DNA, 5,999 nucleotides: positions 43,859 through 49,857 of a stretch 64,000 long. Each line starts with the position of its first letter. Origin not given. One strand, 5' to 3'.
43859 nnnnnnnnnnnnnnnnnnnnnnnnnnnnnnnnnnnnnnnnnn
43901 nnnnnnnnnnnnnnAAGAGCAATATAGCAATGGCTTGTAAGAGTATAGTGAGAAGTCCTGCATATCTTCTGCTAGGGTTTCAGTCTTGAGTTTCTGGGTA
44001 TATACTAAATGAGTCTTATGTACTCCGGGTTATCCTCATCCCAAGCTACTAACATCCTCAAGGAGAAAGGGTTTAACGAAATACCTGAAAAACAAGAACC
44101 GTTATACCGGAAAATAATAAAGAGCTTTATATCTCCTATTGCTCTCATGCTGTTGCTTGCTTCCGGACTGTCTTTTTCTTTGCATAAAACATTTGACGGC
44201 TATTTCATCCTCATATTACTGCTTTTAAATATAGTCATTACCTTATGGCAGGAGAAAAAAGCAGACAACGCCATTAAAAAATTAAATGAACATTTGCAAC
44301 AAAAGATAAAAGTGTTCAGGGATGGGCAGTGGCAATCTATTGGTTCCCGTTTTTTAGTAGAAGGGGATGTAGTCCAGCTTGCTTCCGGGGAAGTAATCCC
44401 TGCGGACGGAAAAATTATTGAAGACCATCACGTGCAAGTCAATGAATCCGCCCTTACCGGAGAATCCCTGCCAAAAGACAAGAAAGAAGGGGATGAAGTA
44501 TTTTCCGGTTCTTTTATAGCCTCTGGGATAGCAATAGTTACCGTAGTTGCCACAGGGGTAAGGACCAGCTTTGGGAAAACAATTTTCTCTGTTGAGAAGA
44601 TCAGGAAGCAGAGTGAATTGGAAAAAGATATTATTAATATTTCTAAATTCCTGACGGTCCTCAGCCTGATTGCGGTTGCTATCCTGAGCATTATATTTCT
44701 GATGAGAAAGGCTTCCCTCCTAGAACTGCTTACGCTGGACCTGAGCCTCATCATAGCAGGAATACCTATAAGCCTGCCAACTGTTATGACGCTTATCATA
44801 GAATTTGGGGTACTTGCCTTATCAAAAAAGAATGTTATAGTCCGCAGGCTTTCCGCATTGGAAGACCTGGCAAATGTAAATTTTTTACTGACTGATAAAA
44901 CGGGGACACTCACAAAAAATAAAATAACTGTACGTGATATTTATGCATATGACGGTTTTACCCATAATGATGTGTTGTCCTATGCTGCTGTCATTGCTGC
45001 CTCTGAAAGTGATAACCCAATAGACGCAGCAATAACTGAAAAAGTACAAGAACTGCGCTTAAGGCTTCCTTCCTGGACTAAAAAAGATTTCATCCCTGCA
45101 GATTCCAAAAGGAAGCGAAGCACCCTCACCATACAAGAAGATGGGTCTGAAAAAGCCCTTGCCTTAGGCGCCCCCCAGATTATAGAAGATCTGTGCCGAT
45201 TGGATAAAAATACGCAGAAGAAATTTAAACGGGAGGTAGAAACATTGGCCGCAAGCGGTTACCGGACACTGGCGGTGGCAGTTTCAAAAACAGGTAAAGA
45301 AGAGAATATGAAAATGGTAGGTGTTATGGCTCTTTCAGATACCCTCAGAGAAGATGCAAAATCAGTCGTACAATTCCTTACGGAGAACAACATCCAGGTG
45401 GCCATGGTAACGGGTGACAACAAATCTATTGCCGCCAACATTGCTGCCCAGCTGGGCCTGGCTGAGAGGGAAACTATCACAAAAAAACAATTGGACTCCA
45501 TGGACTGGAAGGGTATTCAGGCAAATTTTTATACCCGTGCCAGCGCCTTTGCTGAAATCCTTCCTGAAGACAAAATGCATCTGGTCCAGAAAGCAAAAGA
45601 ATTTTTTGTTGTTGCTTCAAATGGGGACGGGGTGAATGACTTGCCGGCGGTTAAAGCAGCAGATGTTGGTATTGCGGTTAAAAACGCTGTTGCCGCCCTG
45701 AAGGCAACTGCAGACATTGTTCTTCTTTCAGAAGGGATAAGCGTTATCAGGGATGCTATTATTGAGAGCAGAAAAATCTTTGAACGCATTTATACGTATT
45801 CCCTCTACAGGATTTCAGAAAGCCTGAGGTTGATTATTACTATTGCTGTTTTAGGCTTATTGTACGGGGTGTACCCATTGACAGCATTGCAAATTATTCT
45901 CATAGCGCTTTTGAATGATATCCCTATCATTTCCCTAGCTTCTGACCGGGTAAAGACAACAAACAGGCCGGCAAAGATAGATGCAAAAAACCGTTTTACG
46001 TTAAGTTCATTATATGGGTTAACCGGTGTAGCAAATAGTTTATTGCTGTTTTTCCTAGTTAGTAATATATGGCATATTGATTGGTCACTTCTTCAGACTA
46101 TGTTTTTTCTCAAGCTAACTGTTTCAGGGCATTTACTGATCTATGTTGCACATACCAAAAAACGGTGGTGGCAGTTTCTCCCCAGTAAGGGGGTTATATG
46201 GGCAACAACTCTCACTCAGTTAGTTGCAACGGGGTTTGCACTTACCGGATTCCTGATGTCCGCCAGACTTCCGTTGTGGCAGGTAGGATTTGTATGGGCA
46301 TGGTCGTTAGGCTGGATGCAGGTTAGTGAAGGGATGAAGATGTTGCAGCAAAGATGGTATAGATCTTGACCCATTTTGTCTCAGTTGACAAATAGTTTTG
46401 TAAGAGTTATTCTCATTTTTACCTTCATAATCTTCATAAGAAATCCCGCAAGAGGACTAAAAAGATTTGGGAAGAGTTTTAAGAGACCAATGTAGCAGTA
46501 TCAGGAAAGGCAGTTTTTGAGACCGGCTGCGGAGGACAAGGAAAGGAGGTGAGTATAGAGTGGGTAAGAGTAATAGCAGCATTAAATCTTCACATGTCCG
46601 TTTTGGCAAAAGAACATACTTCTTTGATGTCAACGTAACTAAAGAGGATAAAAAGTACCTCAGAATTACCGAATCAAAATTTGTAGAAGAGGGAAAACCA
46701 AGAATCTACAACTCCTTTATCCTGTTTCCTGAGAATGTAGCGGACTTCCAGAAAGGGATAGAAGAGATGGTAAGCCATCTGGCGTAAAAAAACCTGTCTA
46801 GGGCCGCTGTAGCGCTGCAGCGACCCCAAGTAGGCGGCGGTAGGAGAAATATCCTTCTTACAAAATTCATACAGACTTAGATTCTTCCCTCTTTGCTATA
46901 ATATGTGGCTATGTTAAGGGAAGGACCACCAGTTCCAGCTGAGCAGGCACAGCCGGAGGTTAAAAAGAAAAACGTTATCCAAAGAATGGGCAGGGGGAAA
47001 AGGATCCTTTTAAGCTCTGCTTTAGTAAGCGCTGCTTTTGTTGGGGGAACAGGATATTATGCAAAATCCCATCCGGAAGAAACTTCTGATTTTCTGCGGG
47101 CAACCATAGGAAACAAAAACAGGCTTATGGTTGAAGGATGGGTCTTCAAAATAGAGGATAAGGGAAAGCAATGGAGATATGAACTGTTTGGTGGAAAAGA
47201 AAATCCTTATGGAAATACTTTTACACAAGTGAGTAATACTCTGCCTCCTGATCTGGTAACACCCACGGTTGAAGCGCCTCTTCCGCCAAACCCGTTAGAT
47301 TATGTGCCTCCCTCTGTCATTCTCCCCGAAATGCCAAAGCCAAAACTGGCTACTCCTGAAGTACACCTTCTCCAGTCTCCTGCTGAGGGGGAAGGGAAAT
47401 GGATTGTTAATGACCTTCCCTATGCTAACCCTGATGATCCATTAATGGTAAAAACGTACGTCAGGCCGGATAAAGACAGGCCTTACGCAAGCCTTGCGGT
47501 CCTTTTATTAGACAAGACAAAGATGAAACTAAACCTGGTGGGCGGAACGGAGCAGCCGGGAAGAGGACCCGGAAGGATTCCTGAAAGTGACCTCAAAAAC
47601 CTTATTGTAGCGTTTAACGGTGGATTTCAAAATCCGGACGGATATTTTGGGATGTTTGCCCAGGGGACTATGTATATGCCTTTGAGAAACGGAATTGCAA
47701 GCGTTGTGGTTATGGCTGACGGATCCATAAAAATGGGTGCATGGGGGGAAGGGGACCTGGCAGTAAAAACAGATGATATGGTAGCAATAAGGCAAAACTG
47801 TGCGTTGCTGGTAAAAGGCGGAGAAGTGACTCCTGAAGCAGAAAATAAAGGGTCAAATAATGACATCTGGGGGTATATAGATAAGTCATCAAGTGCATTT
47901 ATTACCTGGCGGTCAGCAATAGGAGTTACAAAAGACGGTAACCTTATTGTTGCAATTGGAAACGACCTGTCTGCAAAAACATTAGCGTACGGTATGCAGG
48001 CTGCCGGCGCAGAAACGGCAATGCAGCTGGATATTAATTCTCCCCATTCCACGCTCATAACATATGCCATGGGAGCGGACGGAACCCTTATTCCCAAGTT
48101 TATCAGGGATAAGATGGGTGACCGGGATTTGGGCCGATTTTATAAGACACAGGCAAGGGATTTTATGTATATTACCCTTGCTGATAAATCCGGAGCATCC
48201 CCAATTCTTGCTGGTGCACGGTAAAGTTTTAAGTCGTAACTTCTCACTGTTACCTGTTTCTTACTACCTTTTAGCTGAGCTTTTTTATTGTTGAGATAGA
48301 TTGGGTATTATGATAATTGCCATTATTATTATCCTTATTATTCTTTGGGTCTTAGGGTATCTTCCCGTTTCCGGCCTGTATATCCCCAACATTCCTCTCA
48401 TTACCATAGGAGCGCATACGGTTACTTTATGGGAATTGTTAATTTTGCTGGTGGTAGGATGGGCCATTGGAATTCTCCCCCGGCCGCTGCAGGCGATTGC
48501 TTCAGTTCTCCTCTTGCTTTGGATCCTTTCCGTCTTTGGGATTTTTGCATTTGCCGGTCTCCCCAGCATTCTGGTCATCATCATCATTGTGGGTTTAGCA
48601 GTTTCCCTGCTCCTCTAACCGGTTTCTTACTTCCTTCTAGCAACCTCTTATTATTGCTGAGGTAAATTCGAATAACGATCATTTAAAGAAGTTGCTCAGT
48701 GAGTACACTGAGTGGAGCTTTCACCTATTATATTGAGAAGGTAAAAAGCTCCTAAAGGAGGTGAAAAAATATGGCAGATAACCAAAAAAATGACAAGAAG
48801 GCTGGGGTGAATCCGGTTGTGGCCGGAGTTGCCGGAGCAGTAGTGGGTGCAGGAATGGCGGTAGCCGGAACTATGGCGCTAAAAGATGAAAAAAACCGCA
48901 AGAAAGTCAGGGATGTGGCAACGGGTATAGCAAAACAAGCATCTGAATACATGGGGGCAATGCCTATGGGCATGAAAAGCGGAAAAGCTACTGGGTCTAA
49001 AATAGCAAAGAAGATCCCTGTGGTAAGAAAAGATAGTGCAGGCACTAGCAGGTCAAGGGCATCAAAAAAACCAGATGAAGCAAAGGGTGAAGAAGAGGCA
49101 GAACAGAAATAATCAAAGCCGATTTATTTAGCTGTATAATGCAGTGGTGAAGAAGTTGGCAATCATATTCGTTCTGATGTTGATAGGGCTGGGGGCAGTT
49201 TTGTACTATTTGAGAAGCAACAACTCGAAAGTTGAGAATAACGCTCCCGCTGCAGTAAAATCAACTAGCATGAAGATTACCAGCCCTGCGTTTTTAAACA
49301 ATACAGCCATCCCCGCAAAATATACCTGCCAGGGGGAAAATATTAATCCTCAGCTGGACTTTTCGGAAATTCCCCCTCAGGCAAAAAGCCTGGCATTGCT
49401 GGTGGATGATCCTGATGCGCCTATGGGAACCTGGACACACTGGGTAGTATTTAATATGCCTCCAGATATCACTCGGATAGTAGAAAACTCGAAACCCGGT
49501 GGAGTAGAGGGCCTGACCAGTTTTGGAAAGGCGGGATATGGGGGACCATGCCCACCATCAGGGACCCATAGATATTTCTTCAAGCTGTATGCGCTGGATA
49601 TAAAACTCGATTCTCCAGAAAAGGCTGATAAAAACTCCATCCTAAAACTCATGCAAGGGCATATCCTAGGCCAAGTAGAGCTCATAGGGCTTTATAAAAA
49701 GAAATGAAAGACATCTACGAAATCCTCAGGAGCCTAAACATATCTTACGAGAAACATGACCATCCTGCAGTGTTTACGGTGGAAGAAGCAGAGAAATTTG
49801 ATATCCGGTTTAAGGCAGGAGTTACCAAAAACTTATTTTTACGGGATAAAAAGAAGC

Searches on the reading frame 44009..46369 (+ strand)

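Call 51: search_protein_families(library=pfam, proteins=[window:44009-46369:+], max_evalue=0.001)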
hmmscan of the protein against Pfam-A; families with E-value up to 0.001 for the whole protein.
window:44009-46369:+ (786 aa): 5 families
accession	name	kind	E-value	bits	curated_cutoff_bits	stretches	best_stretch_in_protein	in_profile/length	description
PF00122.25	E1-E2_ATPase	-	8e-45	153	28.1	1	96-274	3-181/181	E1-E2 ATPase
PF00702.32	Hydrolase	-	1.5e-17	65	26.4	1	294-552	5-191/191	haloacid dehalogenase-like hydrolase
PF00690.31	Cation_ATPase_N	-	6.9e-11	42.1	20.4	1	5-55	18-69/69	Cation transporter/ATPase, N-terminus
PF08282.18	Hydrolase_3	-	3.4e-05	24.2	20.9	1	537-575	208-246/255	haloacid dehalogenase-like hydrolase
PF12710.13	HAD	-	0.00039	21.3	27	1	394-548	30-188/189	haloacid dehalogenase-like hydrolase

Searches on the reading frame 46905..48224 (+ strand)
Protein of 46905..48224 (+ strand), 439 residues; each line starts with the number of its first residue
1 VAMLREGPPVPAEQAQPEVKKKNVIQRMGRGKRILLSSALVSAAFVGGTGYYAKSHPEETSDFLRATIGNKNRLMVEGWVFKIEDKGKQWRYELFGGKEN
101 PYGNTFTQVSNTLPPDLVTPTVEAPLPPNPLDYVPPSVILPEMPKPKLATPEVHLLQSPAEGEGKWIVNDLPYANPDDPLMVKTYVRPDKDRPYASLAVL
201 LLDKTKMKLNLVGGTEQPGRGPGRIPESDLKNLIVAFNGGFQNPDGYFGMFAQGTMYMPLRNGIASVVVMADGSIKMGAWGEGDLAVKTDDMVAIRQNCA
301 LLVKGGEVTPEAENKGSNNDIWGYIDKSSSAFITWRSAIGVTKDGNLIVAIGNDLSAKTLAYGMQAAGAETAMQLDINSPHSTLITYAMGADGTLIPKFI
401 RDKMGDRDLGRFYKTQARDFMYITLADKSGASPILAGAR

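Call 51: search_protein_families(library=pfam, proteins=[window:46905-48224:+], max_evalue=0.001)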
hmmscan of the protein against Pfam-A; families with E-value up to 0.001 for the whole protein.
window:46905-48224:+ (439 aa): 1 family
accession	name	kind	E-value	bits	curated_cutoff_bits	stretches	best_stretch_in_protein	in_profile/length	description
PF09992.14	NAGPA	-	2.4e-07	31.5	25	1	232-376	2-137/169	Phosphodiester glycosidase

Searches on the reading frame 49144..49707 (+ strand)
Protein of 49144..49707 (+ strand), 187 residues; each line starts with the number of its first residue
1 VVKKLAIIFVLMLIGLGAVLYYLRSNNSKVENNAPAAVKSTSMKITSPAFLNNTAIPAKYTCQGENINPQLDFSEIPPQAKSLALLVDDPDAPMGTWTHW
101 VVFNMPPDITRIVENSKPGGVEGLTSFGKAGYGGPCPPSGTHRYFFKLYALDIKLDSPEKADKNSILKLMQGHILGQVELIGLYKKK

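Call 83: search_protein_families(library=pfam, proteins=[window:49144-49707:+], max_evalue=0.000001)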
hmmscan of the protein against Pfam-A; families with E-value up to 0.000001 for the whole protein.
window:49144-49707:+ (187 aa): 1 family
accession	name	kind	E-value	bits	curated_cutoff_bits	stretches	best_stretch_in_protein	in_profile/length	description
PF01161.25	PBP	-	2.6e-41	141.6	24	1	56-184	2-135/135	Phosphatidylethanolamine-binding protein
